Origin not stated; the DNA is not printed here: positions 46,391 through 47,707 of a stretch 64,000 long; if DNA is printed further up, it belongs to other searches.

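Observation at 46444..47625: Low-GC orphan ParA-like ATPase flanked by two identical 39-bp terminator copies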

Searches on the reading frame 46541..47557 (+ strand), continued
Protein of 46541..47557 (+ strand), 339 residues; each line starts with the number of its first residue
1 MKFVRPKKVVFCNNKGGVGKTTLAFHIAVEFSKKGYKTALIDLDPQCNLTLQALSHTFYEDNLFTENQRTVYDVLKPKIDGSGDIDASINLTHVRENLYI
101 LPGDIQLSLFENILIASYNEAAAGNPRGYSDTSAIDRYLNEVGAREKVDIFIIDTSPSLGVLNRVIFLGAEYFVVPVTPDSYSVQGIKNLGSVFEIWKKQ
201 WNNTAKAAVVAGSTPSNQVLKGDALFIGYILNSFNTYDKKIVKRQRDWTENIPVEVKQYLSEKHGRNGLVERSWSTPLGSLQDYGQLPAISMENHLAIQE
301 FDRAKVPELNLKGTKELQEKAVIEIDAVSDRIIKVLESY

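Call 32: search_solved_structures(query=A1, max_evalue=0.001)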
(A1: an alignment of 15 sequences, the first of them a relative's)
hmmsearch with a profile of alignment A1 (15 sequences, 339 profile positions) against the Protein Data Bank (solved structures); distinct sequences matched with E-value up to 0.001: 47.
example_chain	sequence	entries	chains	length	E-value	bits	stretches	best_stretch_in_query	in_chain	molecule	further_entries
3pg5_A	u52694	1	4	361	6.3e-35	124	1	8-333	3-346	Uncharacterized protein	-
1wcv_1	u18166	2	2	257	9.3e-14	54.5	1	4-50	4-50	SEGREGATION PROTEIN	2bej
4dzz_A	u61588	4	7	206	1.1e-12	50.9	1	7-77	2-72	Plasmid partitioning protein ParF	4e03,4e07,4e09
2bek_A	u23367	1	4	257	1.3e-12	50.6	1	4-50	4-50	SEGREGATION PROTEIN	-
5u1g_D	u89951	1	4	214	1.3e-12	50.6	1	7-77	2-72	ParA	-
3k9g_A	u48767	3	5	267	2.1e-12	50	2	4-111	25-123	PF-32 protein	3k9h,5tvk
9nbl_A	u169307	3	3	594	3.3e-12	49.3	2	9-51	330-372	Arsenite transporter ATPase-like protein,arsA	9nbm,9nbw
4pfs_A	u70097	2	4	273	5e-12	48.8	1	7-188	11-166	Cobyrinic Acid a,c-diamide synthase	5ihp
5if9_A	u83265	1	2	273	5.5e-12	48.6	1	7-188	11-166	Cobyrinic Acid a,c-diamide synthase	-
1f48_A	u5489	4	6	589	1e-11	47.7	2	9-52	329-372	ARSENITE-TRANSLOCATING ATPASE | ARSENICAL PUMP-DRIVING ATPASE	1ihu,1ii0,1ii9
8ray_B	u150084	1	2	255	1.7e-11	47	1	10-49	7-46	ParA family protein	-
6iub_A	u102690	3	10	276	2.9e-11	46.2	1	10-200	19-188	SpoOJ regulator (Soj)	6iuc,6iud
7dut_A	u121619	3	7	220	3.2e-11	46.1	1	140-196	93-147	SOJ protein (Soj)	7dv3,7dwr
9nbo_A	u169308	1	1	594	1.4e-10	44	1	9-50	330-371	Arsenite transporter ATPase-like protein,arsA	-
8jmj_A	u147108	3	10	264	3.7e-10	42.6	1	10-200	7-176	SpoOJ regulator (Soj)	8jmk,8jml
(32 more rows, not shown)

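Call 33: search_dna_similar(query=window:46541-47557:+, collection=plasmids, mode=protein, max_rows=15)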
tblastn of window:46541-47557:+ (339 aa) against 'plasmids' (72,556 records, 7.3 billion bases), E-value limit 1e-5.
The search stops at 5000 records and this limit was reached: more records match than are counted here, and every count below describes the 5000 best-scoring records only.
Records with a match: at least 5000; places in all: 5397; records where one place covers at least 80% of the query: 47.
Best place of each record, by identity: <60% 5000.
By first word of the organism name: Enterococcus 559; Rhizobium 372; Lactiplantibacillus 229; Bacillus 180; Piscirickettsia 164; Escherichia 157; Agrobacterium 139; Borreliella 133; Borrelia 131; Sinorhizobium 124; and 393 more.
By predicted mobility (MOB-suite, as given by PLSDB): non-mobilizable 2418; conjugative 1371; mobilizable 1211.
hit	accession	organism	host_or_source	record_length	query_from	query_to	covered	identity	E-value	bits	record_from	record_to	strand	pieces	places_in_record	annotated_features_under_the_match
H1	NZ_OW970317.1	Pantoea agglomerans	Olive knot caused by Pseudomonas ...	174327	13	338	96%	28.1%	4e-30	128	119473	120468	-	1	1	AAA family ATPase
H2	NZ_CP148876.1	Salmonella enterica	Homo sapiens,single cell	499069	7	299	86%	30.7%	2e-26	117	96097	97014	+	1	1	ParA family protein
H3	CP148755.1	Salmonella enterica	Pig,single cell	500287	7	299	86%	30.7%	2e-26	117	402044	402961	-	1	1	ParA family protein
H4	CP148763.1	Salmonella enterica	Pig,single cell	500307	7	299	86%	30.7%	2e-26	117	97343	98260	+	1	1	ParA family protein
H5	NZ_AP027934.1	Aeromonas veronii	Mastacembelus,intestinal contents of ...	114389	7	313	91%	28.7%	6e-20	98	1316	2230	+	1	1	ParA family protein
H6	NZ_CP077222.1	Aeromonas sp. FDAARGOS 1417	-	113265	7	313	91%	28.7%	8e-20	98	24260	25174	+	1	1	ParA family protein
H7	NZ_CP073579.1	Photobacterium sp. GJ3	-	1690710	7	298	86%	29.9%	6e-30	127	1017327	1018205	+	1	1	record has no annotation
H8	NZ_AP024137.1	Aeromonas caviae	-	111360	7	313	91%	28.0%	2e-18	94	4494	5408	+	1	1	ParA family protein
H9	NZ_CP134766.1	Pantoea agglomerans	Allium cepa,cell culture,bulb ...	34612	13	306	87%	28.5%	7e-28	121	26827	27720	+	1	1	AAA family ATPase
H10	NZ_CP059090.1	Pantoea agglomerans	Allium cepa,diseased onion bulb,bulb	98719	13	306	87%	28.5%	7e-28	121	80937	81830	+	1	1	AAA family ATPase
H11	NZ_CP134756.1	Pantoea agglomerans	Allium cepa,cell culture,bulb ...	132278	13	306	87%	28.5%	7e-28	121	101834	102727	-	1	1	AAA family ATPase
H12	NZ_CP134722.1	Pantoea agglomerans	Allium cepa,cell culture,bulb ...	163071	13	306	87%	28.5%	7e-28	121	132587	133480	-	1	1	AAA family ATPase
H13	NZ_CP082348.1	Pantoea dispersa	water,drinking water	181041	13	306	87%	28.5%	7e-27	118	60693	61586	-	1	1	AAA family ATPase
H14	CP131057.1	Hyphomicrobiales bacterium UR115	tomato,bacteria,rhizosphere soil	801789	7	313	91%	26.4%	5e-20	99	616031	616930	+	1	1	none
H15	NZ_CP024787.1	Nostoc flagelliforme CCNUN1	cell culture,desert soil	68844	7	291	84%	27.9%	3e-32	134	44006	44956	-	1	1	ParA family protein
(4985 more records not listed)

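Call 34: search_dna_similar(query=window:46541-47557:+, collection=phages, mode=protein, max_rows=15)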
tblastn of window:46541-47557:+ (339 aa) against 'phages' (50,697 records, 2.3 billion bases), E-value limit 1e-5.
Records with a match: 124; places in all: 124; records where one place covers at least 80% of the query: 2.
Best place of each record, by identity: <60% 124.
By first word of the organism name: Bacteriophage 35; Clostridium 19; Enterococcus 16; Listeria 10; Bacillus 10; Salmonella 9; Clostridioides 5; Halobacterium 4; Lactobacillus 2; Ochrobactrum 2; and 9 more.
By host as written in the record: - 42; Clostridium difficile 12; Listeria monocytogenes 10; Salmonella enterica serovar Typhimurium 2; Lactobacillus sp. 2; Enterococcus faecalis 2; Ochrobactrum intermedium 2; Clostridioides difficile 2; and 43 more.
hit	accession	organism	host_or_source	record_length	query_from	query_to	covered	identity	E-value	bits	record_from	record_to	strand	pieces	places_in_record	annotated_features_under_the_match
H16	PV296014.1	Pseudomonas phage WX-TY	Pseudomonas aeruginosa ZS-PA-35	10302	2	287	84%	28.1%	5e-21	100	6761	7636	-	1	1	hypothetical protein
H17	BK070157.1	Bacteriophage sp.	uncultured Helicobacter sp.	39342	7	326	94%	24.3%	7e-23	105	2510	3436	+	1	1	Chromosome (plasmid) partitioning protein ParA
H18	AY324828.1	Primolicivirus Pf1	-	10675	7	263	76%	28.5%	3e-18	91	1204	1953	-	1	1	putative regulatory protein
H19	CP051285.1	Salmonella phage ST-32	Salmonella enterica subsp. enterica ...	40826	6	261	76%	28.3%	1e-26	116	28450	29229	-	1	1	record has no annotation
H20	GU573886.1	Salmonella phage ST160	Salmonella enterica serovar Typhimurium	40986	6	261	76%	28.3%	1e-26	116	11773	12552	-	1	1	regulatory protein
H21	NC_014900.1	Salmonella phage ST160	Salmonella enterica serovar Typhimurium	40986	6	261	76%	28.3%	1e-26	116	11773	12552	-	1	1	ParA-like partition protein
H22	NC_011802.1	Salmonella phage SE1 (in:P22virus)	Salmonella enterica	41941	6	261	76%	28.3%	1e-26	116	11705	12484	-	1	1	ParA-like partition protein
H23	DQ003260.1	Salmonella phage SE1Spa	-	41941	6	261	76%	28.3%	1e-26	116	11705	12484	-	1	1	orf23: unknown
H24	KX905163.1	Clostridioides phage phiSemix9P1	Clostridioides difficile Semix9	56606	4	241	70%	28.1%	8e-10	66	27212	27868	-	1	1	ParA-like protein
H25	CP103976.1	Clostridioides phage HGP05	Clostridioides difficile HGP05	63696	4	241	70%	27.0%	1e-9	66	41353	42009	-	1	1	record has no annotation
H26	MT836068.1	Bacteriophage sp.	human fecal samples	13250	7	253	73%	25.5%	3e-6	55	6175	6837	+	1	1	record has no annotation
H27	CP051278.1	Salmonella phage ST-87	Salmonella enterica subsp. enterica ...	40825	6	214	52%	35.0%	2e-10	128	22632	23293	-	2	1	record has no annotation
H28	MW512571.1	Clostridioides phage CD2301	Clostridioides difficile CD2301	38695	13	223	62%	28.8%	3e-6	55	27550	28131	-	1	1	paraA: ParaA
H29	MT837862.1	Bacteriophage sp.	human fecal samples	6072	7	199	57%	30.6%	7e-14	78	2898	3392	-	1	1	record has no annotation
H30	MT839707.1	Bacteriophage sp.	human fecal samples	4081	3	210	61%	28.4%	3e-11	70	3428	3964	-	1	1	record has no annotation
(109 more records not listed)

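Call 36: find_related_loci(query=A1, collection=viral_contigs, flank=3000)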
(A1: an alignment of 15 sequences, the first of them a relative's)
Query A1 (339 aa) in viral_contigs; peptide patterns used: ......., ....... (x = any residue, [..] = any of these).
546 stretches matched a pattern; 382 encode a relative of the query (tblastn E <= 1e-3); the best 80 are kept; 80 distinct loci.
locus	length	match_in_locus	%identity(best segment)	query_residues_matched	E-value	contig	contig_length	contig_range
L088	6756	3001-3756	36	7-262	2e-53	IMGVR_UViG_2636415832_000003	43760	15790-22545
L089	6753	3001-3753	35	7-262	2e-50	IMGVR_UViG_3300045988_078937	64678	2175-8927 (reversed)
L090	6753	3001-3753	35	7-262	2e-50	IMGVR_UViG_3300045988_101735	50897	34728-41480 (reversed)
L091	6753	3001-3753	35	7-262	2e-50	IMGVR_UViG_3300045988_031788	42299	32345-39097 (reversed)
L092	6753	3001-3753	35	7-262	2e-50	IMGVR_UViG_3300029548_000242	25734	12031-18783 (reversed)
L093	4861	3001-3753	35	7-262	2e-50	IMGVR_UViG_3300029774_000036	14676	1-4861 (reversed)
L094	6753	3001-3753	35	7-262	2e-50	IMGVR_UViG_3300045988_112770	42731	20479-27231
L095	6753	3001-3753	35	7-262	2e-50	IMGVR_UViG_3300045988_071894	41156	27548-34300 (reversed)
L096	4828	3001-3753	35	7-262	2e-50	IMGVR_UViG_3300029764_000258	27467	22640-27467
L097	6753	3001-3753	35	7-262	2e-50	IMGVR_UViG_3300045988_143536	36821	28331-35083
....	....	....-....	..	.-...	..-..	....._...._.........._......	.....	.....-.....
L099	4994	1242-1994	35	7-262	2e-50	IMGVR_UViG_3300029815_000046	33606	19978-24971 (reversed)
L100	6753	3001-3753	35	7-262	3e-50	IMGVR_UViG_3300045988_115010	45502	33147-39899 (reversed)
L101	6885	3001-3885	33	7-301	3e-50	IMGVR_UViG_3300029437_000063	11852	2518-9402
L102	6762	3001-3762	35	3-260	1e-48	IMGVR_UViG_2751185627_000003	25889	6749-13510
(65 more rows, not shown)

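Call 37: find_related_loci(query=A1, collection=metagenome_contigs, flank=3000)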
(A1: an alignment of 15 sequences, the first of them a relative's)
Query A1 (339 aa) in metagenome_contigs; peptide patterns used: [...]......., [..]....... (x = any residue, [..] = any of these).
600 stretches matched a pattern (row limit reached: there are more); 572 encode a relative of the query (tblastn E <= 1e-3); the best 80 are kept; 80 distinct loci.
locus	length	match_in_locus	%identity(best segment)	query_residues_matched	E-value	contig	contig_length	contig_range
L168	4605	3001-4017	74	1-339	0e+0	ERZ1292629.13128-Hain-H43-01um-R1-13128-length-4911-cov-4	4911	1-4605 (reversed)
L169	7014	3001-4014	55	1-339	2e-123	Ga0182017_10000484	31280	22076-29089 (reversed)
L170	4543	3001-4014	56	1-339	1e-122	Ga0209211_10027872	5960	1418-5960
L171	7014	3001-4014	56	1-339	2e-122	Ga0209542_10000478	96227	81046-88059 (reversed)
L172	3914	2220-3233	55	1-339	3e-124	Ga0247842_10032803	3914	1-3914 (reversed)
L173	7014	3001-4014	55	1-339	1e-121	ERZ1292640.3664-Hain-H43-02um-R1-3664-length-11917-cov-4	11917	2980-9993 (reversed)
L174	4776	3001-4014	56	1-339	2e-121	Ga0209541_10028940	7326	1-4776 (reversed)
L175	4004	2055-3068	55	1-339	3e-123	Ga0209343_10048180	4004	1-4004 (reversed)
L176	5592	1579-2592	55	1-339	4e-121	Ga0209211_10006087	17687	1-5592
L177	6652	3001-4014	55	1-339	8e-121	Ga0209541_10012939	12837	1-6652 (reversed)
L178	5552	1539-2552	55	1-339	9e-121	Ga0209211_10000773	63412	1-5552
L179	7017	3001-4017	54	1-339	2e-120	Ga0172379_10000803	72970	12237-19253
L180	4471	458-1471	54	1-339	1e-120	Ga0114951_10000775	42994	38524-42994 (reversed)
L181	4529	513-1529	53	1-339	4e-120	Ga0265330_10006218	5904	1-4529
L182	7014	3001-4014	55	1-339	4e-120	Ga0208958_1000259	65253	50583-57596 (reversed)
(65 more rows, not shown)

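Call 52: find_encoding_contigs(protein=P0011, flank=3000, max_places=4)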
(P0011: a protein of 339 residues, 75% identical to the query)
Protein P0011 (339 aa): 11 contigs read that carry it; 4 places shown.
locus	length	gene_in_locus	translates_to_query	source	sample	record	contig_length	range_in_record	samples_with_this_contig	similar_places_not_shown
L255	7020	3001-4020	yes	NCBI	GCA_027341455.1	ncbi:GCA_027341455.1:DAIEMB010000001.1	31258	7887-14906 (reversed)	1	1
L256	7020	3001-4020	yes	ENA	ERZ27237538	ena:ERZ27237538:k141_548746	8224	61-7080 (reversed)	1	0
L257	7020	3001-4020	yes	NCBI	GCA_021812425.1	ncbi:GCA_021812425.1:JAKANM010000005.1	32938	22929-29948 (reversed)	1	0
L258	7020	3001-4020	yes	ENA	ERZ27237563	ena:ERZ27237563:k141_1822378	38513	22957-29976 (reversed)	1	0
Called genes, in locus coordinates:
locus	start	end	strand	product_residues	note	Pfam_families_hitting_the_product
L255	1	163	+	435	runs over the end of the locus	PF04932:Wzy_C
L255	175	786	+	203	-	PF13521:AAA_28, PF02223:Thymidylate_kin (faint)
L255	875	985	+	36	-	-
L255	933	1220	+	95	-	PF00166:Cpn10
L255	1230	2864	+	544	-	PF00118:Cpn60_TCP1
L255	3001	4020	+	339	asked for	PF01656:CbiA, PF02374:ArsA_ATPase (weak), PF09140:MipZ (weak), PF10609:ParA (weak), PF13614:AAA_31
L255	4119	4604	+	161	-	PF06695:Sm_multidrug_ex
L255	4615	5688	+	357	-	PF03462:PCRF, PF00472:RF-1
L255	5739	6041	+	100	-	PF01541:GIY-YIG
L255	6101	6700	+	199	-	PF01300:Sua5_yciO_yrdC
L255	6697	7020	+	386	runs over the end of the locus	PF13200:DUF4015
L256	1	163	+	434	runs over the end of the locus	?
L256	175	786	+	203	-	PF13521:AAA_28, PF02223:Thymidylate_kin (faint)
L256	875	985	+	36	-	-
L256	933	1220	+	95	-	PF00166:Cpn10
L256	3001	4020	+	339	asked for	PF01656:CbiA, PF02374:ArsA_ATPase (weak), PF09140:MipZ (weak), PF10609:ParA (weak), PF13614:AAA_31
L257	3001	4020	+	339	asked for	PF01656:CbiA, PF02374:ArsA_ATPase (weak), PF09140:MipZ (weak), PF10609:ParA (weak), PF13614:AAA_31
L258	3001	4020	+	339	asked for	PF01656:CbiA, PF02374:ArsA_ATPase (weak), PF09140:MipZ (weak), PF10609:ParA (weak), PF13614:AAA_31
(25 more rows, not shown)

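Call 53: find_encoding_contigs(protein=P0022, flank=3000, max_places=4)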
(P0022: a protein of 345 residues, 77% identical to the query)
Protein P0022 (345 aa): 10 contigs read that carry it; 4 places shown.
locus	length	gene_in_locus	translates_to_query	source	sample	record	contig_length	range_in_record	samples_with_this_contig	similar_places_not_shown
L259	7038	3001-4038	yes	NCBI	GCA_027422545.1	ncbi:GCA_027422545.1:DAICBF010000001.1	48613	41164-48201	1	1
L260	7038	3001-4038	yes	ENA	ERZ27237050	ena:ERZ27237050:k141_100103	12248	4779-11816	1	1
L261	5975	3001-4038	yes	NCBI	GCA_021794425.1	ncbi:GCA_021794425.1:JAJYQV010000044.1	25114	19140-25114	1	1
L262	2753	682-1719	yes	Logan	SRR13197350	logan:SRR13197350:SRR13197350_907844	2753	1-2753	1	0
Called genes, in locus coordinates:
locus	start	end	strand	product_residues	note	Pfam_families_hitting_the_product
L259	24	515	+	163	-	PF01250:Ribosomal_S6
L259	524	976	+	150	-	PF00436:SSB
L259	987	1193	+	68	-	PF01084:Ribosomal_S18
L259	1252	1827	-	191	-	PF08207:EFP_N, PF01132:EFP (weak), PF09285:Elong-fact-P_C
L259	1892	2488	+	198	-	PF04542:Sigma70_r2, PF08281:Sigma70_r4_2, PF04545:Sigma70_r4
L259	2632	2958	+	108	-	-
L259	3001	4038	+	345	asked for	PF10609:ParA (weak), PF01656:CbiA, PF02374:ArsA_ATPase, PF09140:MipZ, PF13614:AAA_31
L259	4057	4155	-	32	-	-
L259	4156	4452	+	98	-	PF01909:NTP_transf_2, PF18765:Polbeta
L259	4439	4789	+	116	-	PF01934:HepT-like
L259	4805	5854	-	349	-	PF00154:RecA_N, PF08423:Rad51, PF06745:ATPase (weak), PF01637:ATPase_2 (faint), PF27531:MT3502_N (weak), PF21096:RecA_C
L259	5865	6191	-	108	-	PF09136:Glucodextran_B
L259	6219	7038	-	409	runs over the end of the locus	?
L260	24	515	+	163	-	PF01250:Ribosomal_S6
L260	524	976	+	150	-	PF00436:SSB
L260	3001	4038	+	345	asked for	PF10609:ParA (weak), PF01656:CbiA, PF02374:ArsA_ATPase, PF09140:MipZ, PF13614:AAA_31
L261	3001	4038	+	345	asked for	PF10609:ParA (weak), PF01656:CbiA, PF02374:ArsA_ATPase, PF09140:MipZ, PF13614:AAA_31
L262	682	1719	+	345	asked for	PF10609:ParA (weak), PF01656:CbiA, PF02374:ArsA_ATPase, PF09140:MipZ, PF13614:AAA_31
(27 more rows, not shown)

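Call 54: find_encoding_contigs(protein=P0030, flank=3000, max_places=4)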
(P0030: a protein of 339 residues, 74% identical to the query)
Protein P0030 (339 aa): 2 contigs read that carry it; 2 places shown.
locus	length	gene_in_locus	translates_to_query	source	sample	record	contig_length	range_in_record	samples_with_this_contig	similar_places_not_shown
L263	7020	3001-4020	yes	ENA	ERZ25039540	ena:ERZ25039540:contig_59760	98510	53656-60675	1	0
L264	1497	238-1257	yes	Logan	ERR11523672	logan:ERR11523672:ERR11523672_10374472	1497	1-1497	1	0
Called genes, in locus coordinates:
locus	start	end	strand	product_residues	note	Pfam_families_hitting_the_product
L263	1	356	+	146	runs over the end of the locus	PF00486:Trans_reg_C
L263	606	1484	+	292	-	PF00479:G6PD_N, PF02781:G6PD_C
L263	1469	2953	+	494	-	PF02781:G6PD_C, PF02826:2-Hacid_dh_C (weak), PF03446:NAD_binding_2, PF00393:6PGD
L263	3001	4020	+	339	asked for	PF01656:CbiA, PF02374:ArsA_ATPase (weak), PF09140:MipZ (weak), PF10609:ParA (faint), PF13614:AAA_31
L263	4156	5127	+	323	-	PF01380:SIS (faint), PF10432:bact-PGI_C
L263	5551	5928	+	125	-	-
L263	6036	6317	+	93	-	PF01161:PBP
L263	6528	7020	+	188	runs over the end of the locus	PF04542:Sigma70_r2, PF08281:Sigma70_r4_2, PF04545:Sigma70_r4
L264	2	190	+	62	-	?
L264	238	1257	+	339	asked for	PF01656:CbiA, PF02374:ArsA_ATPase (weak), PF09140:MipZ (weak), PF10609:ParA (faint), PF13614:AAA_31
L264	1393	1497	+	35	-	?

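Call 57: get_annotated_region(hit=H1, flank=4000)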
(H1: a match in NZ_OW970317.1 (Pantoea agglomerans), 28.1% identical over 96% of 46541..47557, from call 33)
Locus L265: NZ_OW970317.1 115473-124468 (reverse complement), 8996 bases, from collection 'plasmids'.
description: Pantoea agglomerans strain DAPP-PG734 plasmid P2, complete sequence
organism: Pantoea agglomerans (NCBI taxid 549)
taxonomy: Bacteria; Pseudomonadota; Gammaproteobacteria; Enterobacterales; Erwiniaceae; Pantoea; Pantoea agglomerans
host: -; source: Olive knot caused by Pseudomonas savastanoi pv. savastanoi; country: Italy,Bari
typing (MOB-suite, as given by PLSDB): conjugative; replicon rep_cluster_1441; relaxase MOBF; mating-pair formation MPF_F
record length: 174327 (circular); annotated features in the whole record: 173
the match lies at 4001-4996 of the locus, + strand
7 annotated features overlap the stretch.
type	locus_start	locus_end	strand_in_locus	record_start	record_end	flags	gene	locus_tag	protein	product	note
CDS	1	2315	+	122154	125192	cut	-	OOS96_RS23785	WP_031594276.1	Tn3 family transposase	-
CDS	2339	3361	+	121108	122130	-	-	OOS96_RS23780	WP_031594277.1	IS110 family transposase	-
CDS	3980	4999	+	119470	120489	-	-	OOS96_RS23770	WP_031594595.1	AAA family ATPase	-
CDS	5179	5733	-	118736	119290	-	-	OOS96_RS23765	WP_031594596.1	hypothetical protein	-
CDS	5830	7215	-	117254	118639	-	-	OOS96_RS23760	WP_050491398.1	hypothetical protein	-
CDS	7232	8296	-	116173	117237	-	-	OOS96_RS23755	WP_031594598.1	Abi family protein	-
CDS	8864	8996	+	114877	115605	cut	-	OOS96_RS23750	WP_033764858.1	tyrosine-type recombinase/integrase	GO:0015074 - DNA integration [Evidence IEA]; GO:0006310 - DNA recombination [Evidence IEA]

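Call 58: get_annotated_region(hit=H21, flank=3000)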
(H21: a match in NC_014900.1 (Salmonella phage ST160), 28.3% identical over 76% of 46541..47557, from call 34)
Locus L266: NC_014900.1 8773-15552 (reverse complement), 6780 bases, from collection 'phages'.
description: Salmonella phage ST160, complete genome.
organism: Salmonella phage ST160 (NCBI taxid 714583)
taxonomy: Viruses; Duplodnaviria; Heunggongvirae; Uroviricota; Caudoviricetes; Lederbergvirus
host: Salmonella enterica serovar Typhimurium; source: -; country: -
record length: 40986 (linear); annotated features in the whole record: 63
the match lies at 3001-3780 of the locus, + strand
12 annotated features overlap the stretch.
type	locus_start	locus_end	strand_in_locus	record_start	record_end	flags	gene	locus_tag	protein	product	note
CDS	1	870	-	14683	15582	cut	gp18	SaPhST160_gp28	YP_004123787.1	Gp18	replication protein; similar to SE1 gp18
CDS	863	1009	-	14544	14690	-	-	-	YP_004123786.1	tail protein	Orf28; similar to SE1 orf28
CDS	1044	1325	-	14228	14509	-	c1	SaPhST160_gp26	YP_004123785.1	CII-like transcriptional activator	transcriptional activator; similar to ST64T c1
CDS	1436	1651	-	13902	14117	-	cro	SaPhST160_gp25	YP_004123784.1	transcriptional repressor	transcriptional regulation; similar to ST64T cro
CDS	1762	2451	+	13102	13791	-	c2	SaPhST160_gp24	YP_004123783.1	CI-like repressor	phage-related repressor; similar to SE1 c2 and ST104 cI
CDS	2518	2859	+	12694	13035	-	-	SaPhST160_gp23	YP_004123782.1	DUF3024 domain-containing protein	Orf24; similar to SE1 orf24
CDS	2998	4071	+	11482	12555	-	-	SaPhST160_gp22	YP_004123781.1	ParA-like partition protein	Orf23; similar to SE1 orf23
CDS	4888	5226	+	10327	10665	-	gp24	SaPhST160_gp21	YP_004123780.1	Gp24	anti-termination protein; similar to ST64T gp24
CDS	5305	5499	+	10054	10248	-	ral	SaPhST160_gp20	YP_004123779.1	restriction alleviation ral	anti-restriction protein; similar to ST64T ral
CDS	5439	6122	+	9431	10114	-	-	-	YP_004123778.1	hypothetical protein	Orf232; similar to ST64T orf232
CDS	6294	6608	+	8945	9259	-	gp17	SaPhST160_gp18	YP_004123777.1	superinfection exclusion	superinfection exclusion; similar to ST64T gp17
CDS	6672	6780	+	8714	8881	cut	c3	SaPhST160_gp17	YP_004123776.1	CIII anti-termination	regulatory protein; similar to ST64T c3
